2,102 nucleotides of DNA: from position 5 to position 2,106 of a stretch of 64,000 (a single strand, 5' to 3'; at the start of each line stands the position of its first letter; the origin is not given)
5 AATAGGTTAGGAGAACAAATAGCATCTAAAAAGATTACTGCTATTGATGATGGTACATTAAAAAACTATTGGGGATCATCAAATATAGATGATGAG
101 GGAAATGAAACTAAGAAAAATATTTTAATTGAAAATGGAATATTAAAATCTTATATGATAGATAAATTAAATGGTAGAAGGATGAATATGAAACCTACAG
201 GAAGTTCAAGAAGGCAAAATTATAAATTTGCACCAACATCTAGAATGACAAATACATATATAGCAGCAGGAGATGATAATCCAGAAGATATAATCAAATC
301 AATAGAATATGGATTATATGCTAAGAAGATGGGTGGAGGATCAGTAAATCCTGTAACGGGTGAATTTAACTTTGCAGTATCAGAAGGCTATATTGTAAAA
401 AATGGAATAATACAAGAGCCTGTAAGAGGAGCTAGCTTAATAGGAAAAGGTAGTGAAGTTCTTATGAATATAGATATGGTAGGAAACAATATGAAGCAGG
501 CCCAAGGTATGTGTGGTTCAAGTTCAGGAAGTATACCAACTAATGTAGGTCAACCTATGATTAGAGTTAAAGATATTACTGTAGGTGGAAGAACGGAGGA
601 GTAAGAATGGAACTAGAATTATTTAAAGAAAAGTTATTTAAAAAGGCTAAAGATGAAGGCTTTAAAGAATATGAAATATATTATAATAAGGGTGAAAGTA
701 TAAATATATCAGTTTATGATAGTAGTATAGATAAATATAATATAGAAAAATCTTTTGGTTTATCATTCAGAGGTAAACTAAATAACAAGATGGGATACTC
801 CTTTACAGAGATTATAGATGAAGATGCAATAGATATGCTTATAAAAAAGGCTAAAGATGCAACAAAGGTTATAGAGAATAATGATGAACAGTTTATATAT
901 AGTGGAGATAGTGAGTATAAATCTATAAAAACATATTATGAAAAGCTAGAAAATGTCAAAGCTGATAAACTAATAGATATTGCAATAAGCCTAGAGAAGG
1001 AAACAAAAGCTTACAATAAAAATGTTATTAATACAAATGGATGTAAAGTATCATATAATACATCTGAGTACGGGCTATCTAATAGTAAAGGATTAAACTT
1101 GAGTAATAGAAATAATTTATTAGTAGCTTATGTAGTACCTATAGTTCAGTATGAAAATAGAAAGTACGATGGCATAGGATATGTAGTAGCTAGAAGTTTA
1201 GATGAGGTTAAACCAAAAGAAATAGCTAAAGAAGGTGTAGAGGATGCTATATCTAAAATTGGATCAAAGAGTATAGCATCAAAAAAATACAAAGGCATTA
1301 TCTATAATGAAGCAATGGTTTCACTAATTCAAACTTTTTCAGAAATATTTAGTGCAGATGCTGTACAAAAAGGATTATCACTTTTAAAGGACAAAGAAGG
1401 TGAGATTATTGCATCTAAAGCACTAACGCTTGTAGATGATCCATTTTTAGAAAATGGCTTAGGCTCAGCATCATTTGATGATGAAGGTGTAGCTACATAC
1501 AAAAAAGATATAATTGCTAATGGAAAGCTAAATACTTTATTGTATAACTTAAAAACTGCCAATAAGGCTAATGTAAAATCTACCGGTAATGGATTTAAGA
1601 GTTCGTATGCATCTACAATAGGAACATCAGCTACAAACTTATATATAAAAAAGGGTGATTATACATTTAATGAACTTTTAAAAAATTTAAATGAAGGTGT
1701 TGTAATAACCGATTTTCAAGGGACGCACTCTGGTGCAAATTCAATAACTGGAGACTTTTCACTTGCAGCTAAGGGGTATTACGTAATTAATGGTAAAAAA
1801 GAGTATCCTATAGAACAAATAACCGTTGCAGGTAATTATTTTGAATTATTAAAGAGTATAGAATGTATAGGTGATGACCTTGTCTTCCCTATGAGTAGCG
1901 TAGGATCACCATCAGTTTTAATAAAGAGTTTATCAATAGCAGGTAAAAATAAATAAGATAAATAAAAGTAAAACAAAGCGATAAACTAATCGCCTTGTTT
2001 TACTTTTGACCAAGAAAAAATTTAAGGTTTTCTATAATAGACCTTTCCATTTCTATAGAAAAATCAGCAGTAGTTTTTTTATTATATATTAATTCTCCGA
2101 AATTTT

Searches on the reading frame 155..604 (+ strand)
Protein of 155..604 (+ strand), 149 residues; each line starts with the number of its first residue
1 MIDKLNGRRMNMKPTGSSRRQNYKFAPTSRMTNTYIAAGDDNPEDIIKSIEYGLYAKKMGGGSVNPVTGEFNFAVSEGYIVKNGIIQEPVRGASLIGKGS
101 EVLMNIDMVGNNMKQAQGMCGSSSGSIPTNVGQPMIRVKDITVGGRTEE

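Call 77: search_protein_families(library=pfam, proteins=[window:155-604:+], max_evalue=0.0001)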
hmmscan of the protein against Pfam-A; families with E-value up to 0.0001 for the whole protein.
window:155-604:+ (149 aa): 1 family
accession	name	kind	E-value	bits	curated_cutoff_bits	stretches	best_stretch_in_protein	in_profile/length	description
PF19289.4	PmbA_TldD_3rd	-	5.7e-37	127.5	22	1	2-145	90-220/220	PmbA/TldA metallopeptidase C-terminal domain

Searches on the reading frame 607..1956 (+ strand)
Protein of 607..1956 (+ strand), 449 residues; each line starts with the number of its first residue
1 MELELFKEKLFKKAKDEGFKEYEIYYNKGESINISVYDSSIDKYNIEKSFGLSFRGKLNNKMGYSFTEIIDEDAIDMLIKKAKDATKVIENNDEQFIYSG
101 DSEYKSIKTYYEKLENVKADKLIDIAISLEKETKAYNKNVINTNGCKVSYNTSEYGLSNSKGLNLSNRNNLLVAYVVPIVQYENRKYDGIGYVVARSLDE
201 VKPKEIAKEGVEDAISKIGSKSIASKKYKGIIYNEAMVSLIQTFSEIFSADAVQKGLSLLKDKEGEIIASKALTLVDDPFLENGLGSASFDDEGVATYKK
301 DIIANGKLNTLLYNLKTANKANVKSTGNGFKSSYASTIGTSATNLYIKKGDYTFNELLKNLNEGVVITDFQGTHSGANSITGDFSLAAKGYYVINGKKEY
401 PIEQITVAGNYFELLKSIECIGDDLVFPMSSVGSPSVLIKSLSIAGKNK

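Call 77: search_protein_families(library=pfam, proteins=[window:607-1956:+], max_evalue=0.0001)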
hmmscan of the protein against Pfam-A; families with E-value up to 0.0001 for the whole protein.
window:607-1956:+ (449 aa): 3 families
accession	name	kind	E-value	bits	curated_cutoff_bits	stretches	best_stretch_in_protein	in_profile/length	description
PF19289.4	PmbA_TldD_3rd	-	5.2e-75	251.8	22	1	225-446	1-220/220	PmbA/TldA metallopeptidase C-terminal domain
PF01523.21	PmbA_TldD_1st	-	1.6e-10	41.4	20.9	1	22-85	1-64/65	PmbA/TldA metallopeptidase domain 1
PF19290.4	PmbA_TldD_2nd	-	2.3e-09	38.1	20.9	1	113-217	2-108/109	PmbA/TldA metallopeptidase central domain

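Call 93: find_encoding_contigs(protein=window:607-1956:+, flank=10000, max_places=1)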
Protein window:607-1956:+ (449 aa): no gene with exactly this product is on record in the collection.
